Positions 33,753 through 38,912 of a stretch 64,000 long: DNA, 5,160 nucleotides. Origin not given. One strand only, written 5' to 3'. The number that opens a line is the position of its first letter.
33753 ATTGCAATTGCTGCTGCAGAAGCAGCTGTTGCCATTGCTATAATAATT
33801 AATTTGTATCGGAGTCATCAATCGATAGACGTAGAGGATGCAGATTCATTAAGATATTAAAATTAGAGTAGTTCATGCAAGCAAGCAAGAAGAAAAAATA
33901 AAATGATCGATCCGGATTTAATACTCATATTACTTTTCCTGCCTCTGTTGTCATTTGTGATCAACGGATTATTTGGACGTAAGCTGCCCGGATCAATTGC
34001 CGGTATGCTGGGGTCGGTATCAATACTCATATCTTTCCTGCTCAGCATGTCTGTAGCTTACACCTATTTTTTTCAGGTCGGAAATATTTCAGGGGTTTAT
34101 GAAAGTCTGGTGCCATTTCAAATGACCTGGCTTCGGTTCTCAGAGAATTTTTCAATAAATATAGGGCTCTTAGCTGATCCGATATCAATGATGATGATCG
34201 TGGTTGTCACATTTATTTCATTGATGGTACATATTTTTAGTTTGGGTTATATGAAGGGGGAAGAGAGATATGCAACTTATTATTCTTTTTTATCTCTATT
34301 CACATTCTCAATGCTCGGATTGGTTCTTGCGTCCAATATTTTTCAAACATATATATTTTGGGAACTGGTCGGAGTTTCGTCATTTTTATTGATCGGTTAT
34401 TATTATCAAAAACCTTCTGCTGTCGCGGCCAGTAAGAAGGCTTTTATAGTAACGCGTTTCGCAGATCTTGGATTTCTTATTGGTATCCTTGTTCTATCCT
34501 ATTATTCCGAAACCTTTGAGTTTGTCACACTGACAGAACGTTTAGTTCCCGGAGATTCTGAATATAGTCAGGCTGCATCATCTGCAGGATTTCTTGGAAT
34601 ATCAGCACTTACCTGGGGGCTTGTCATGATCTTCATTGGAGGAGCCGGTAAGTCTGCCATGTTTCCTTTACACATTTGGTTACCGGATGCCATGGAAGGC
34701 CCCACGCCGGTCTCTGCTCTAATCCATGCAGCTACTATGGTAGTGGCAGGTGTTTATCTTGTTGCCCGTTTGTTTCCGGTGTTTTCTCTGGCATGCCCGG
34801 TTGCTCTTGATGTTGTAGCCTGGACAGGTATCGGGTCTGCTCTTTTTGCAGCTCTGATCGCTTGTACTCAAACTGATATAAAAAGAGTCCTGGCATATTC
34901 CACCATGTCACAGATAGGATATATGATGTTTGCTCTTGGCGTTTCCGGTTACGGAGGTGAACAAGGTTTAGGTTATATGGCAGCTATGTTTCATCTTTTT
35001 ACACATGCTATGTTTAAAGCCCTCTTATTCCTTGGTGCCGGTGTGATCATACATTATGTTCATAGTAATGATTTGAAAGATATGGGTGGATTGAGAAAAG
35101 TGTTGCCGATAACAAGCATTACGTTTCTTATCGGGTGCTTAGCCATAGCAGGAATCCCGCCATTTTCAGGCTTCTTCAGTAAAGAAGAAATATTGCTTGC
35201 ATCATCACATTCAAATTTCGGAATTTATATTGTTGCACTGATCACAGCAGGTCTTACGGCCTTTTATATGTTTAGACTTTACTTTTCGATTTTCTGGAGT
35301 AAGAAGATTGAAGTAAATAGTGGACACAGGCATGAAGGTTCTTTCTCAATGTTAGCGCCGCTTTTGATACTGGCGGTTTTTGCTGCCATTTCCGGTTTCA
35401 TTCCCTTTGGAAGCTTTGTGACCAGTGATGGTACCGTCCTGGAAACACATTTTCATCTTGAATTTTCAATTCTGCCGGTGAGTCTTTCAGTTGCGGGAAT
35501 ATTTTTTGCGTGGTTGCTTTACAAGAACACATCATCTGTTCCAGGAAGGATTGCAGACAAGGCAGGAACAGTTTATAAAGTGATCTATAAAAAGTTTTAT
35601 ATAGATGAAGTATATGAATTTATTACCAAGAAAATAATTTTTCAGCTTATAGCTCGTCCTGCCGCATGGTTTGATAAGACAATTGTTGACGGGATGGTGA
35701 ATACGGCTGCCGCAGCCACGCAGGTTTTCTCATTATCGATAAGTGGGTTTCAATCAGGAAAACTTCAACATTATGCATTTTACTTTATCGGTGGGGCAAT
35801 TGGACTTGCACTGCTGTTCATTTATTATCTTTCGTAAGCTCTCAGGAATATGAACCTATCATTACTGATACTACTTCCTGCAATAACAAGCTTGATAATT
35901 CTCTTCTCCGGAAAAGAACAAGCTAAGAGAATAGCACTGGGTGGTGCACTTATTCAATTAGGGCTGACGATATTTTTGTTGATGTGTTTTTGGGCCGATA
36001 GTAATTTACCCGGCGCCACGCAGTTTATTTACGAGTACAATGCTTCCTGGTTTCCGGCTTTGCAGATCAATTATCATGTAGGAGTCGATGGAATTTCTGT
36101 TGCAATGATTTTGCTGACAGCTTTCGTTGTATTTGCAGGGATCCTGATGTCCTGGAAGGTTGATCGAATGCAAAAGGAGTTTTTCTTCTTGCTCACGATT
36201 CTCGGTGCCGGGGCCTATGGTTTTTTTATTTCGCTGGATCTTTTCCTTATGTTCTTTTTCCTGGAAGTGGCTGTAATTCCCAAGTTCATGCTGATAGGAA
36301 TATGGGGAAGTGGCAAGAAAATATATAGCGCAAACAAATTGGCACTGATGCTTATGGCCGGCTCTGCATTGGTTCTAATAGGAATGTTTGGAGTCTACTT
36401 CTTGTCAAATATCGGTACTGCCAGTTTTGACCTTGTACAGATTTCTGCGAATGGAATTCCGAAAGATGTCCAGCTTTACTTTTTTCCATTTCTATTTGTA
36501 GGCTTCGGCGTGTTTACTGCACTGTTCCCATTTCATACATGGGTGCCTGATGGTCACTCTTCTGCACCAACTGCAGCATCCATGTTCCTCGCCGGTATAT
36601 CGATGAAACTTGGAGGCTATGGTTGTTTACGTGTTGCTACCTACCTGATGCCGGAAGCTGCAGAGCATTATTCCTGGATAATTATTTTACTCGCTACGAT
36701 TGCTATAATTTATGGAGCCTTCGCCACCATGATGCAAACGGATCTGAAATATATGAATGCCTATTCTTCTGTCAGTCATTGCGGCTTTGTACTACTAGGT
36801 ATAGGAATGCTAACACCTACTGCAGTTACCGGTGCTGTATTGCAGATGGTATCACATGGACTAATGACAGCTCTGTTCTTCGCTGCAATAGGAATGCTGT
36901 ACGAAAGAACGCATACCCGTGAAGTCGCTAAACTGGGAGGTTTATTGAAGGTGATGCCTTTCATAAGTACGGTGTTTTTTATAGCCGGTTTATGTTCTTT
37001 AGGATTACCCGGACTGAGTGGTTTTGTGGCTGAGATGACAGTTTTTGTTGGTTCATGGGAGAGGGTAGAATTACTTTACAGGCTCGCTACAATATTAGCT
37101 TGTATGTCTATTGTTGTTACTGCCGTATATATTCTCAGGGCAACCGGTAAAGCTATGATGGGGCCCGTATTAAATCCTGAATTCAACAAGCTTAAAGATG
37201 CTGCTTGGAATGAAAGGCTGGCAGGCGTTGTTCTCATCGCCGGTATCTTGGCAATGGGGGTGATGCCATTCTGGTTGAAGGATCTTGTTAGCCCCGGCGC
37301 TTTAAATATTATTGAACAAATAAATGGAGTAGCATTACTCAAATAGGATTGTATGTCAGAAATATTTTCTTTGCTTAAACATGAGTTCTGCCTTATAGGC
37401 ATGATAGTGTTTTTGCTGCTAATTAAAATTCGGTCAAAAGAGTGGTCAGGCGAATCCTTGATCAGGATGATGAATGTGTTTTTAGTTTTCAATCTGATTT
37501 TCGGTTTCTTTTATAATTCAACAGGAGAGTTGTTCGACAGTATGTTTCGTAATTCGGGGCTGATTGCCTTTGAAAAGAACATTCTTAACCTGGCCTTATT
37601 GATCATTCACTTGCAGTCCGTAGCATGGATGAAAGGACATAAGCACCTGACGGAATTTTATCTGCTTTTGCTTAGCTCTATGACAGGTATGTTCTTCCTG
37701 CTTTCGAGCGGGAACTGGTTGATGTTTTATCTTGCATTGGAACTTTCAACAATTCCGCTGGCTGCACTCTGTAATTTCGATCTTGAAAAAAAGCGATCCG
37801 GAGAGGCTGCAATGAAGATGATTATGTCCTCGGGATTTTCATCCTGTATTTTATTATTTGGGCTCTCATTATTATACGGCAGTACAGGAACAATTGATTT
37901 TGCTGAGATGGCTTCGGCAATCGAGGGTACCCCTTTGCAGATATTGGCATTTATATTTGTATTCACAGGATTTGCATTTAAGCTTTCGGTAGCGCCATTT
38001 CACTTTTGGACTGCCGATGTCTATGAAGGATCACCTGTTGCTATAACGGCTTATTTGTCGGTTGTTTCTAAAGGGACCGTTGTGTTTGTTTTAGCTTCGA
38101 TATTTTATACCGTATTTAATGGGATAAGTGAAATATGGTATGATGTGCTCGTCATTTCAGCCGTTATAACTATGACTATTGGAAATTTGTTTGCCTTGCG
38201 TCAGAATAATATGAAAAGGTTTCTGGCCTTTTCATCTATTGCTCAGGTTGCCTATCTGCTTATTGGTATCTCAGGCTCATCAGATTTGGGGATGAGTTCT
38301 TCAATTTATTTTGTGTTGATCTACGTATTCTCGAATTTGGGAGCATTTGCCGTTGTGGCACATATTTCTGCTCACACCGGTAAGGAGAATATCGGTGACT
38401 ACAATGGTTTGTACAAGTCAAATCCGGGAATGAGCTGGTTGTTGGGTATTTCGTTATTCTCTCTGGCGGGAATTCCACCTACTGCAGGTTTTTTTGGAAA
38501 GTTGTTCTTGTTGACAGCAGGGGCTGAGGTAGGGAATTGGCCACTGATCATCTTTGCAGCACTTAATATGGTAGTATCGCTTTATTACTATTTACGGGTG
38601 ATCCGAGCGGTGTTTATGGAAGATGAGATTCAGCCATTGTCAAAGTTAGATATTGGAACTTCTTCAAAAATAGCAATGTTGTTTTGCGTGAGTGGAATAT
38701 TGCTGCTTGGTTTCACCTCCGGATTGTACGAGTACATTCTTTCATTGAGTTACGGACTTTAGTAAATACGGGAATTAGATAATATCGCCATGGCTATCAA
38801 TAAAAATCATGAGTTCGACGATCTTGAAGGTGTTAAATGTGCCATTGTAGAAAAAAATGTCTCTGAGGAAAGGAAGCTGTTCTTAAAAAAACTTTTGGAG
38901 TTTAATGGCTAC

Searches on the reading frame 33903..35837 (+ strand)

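Call 64: search_protein_families(library=pfam, proteins=[window:33903-35837:+], max_evalue=0.00001)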
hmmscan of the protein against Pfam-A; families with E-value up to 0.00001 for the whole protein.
window:33903-35837:+ (644 aa): 2 families
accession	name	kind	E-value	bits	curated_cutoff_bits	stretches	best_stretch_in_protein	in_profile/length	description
PF00361.26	Proton_antipo_M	-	1.1e-79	268.1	21.5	1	143-452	1-294/294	NADH:quinone oxidoreductase/Mrp antiporter, TM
PF00662.26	Proton_antipo_N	-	3.3e-19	68.9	24.5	1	76-127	1-51/51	NADH-Ubiquinone oxidoreductase (complex I), chain 5 N-terminus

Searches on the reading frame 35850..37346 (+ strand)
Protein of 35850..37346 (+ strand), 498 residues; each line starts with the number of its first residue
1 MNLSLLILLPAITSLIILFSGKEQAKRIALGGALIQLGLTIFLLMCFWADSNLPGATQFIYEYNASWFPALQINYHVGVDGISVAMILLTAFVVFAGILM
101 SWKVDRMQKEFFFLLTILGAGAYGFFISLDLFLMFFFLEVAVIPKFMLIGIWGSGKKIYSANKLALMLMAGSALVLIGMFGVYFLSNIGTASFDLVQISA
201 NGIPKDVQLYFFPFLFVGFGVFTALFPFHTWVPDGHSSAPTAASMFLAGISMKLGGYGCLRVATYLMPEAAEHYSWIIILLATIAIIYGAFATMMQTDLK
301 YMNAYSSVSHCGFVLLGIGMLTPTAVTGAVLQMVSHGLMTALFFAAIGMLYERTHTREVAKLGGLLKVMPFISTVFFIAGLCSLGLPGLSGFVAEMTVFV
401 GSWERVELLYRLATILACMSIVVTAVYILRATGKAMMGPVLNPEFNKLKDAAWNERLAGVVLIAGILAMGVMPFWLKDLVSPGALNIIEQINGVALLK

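Call 64: search_protein_families(library=pfam, proteins=[window:35850-37346:+], max_evalue=0.00001)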
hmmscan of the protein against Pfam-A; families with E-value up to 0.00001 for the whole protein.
window:35850-37346:+ (498 aa): 1 family
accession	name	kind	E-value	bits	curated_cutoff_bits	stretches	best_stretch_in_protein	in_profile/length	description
PF00361.26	Proton_antipo_M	-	1.5e-62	211.9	21.5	1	128-419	1-293/294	NADH:quinone oxidoreductase/Mrp antiporter, TM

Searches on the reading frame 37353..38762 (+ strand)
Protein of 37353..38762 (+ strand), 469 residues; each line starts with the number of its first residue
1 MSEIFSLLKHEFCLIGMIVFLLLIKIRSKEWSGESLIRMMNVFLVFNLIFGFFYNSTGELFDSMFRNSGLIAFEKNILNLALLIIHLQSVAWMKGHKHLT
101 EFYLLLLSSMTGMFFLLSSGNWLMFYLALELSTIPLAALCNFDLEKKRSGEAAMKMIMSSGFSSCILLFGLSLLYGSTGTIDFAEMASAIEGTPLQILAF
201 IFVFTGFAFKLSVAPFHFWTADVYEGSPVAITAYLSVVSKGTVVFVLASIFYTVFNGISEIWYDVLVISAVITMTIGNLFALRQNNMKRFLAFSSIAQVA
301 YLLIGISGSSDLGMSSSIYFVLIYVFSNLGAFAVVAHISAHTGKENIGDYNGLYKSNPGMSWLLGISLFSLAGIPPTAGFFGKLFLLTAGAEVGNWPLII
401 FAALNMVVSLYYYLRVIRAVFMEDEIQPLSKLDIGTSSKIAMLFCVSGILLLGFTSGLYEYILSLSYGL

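Call 64: search_protein_families(library=pfam, proteins=[window:37353-38762:+], max_evalue=0.00001)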
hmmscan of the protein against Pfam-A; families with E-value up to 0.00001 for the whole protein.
window:37353-38762:+ (469 aa): 1 family
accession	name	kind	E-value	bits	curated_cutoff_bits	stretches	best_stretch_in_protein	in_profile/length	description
PF00361.26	Proton_antipo_M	-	7.9e-69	232.5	21.5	1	119-405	1-290/294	NADH:quinone oxidoreductase/Mrp antiporter, TM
